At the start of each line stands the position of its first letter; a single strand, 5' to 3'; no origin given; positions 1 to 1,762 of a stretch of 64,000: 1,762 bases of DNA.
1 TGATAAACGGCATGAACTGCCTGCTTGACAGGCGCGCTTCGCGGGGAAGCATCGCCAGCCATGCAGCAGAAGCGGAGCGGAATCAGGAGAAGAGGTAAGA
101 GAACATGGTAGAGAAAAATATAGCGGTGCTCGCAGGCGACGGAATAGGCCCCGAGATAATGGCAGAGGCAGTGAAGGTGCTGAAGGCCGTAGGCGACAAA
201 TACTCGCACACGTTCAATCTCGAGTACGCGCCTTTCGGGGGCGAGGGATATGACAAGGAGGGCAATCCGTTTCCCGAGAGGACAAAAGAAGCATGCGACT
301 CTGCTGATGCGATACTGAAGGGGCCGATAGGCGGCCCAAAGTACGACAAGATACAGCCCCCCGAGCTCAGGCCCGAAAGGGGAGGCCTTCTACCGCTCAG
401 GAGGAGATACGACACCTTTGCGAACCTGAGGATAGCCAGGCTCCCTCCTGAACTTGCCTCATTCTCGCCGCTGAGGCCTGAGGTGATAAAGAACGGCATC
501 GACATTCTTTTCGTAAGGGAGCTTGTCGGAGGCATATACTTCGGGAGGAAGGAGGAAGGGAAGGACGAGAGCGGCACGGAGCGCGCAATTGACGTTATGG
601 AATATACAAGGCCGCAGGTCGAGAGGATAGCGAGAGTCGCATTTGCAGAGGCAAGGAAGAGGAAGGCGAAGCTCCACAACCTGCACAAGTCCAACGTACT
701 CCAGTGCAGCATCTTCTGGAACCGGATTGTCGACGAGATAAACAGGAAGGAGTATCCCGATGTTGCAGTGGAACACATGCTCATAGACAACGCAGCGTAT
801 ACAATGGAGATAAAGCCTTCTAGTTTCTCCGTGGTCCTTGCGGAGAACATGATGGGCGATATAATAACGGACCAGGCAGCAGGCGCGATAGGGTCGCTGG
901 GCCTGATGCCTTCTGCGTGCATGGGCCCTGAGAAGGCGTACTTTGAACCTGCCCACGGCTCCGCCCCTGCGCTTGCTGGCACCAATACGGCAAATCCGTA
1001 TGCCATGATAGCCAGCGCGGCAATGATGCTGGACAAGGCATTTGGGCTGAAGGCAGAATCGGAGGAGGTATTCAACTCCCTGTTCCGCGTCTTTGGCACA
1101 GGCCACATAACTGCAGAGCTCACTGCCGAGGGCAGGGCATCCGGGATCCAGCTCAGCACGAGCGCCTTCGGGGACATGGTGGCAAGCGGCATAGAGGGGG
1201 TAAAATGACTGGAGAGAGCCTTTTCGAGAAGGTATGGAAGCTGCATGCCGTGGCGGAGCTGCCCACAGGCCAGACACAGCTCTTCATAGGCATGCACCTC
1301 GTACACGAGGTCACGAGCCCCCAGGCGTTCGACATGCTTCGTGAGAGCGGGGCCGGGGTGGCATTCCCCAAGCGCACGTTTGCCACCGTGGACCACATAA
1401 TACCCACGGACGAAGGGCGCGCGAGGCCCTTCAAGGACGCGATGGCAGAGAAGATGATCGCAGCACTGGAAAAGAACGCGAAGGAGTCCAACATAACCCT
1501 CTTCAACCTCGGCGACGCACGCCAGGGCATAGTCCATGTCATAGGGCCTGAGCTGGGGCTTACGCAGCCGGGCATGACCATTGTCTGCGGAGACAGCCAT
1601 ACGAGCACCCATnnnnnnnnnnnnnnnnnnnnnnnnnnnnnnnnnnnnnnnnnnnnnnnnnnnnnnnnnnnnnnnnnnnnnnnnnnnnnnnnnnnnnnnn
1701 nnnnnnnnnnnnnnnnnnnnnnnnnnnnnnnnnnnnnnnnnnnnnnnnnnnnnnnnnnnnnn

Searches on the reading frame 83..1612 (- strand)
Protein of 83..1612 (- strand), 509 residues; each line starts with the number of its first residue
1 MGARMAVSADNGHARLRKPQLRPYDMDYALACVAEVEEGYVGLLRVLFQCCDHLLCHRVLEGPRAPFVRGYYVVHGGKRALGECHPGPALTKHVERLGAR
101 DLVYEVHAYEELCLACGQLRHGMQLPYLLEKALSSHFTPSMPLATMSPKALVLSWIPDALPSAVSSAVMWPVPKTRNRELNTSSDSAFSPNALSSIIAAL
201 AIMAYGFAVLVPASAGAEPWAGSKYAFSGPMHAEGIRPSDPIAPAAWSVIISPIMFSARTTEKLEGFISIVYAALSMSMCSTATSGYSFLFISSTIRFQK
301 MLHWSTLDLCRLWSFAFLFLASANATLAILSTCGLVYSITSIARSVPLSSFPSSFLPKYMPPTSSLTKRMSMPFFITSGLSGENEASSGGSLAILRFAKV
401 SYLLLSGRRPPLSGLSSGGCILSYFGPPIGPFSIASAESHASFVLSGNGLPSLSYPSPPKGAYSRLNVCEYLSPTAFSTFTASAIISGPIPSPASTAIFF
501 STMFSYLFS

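Call 64: search_protein_families(library=pfam, alignment_id=A5, max_evalue=0.001)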
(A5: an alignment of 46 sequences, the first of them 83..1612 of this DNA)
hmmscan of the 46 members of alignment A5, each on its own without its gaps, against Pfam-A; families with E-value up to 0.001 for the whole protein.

A. member 1, window:83-1612:- (509 aa): 0 families

B. families by the number of members that match (of 46 scanned): 76 families (the first 25 are shown)
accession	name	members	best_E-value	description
PF00534.26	Glycos_transf_1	2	6.9e-28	Glycosyl transferases group 1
PF13692.12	Glyco_trans_1_4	2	4.6e-21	Glycosyl transferases group 1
PF13439.12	Glyco_transf_4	2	4.9e-18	Glycosyltransferase Family 4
PF18765.7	Polbeta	2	1e-11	Polymerase beta, Nucleotidyltransferase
PF01909.29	NTP_transf_2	2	1.6e-10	Nucleotidyltransferase domain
PF20706.3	GT4-conflict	2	4.3e-09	Family 4 Glycosyltransferase in conflict systems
PF01494.25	FAD_binding_3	2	3.1e-07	FAD binding domain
PF01266.30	DAO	2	0.00021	FAD dependent oxidoreductase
PF13450.12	NAD_binding_8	2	0.00029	NAD(P)-binding Rossmann-like domain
PF09334.17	tRNA-synt_1g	1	7e-106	tRNA synthetases class I (M)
PF00493.29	MCM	1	8.7e-85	MCM P-loop domain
PF01487.21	DHquinase_I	1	2.4e-51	Type I 3-dehydroquinase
PF05116.19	S6PP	1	4.9e-47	Sucrose-6F-phosphate phosphohydrolase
PF13393.11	tRNA-synt_His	1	7.5e-42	Histidyl-tRNA synthetase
PF02775.26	TPP_enzyme_C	1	6.4e-38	Thiamine pyrophosphate enzyme, C-terminal TPP binding domain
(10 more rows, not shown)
